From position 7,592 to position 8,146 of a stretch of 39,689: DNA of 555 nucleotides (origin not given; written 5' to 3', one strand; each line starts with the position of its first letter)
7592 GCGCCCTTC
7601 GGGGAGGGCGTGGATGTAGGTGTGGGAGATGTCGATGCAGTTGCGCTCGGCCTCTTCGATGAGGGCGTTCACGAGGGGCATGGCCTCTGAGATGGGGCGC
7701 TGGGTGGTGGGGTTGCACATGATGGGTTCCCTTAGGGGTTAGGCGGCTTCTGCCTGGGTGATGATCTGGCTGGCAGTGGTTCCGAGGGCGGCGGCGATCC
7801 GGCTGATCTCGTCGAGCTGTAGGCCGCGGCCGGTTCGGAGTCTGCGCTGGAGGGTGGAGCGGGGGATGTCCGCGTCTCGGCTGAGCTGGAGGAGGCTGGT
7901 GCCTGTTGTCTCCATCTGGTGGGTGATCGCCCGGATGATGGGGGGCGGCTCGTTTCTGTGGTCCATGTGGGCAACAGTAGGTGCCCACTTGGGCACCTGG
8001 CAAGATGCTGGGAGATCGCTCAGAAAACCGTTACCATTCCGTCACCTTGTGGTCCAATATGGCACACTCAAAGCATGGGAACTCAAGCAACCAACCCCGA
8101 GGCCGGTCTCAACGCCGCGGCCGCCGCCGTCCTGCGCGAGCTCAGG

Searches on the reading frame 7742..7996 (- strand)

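Call 63: search_protein_families(library=pfam, max_evalue=0.01, proteins=[window:7742-7996:-])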
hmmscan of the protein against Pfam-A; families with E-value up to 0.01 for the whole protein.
window:7742-7996:- (85 aa): 5 families
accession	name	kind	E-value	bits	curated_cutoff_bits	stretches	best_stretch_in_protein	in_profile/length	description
PF13443.12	HTH_26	-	1.9e-05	25.3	22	1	27-79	5-58/63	Cro/C1-type HTH DNA-binding domain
PF05225.22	HTH_psq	-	0.0002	21.4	20.4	1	21-57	6-41/45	helix-turn-helix, Psq domain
PF01381.28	HTH_3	-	0.00096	19.6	23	1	32-75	9-52/55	Helix-turn-helix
PF09339.16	HTH_IclR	-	0.0037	17.4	22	0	20-55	8-41/52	IclR helix-turn-helix domain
PF13693.12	HTH_35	-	0.0051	17.2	25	1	25-78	8-58/75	Winged helix-turn-helix DNA-binding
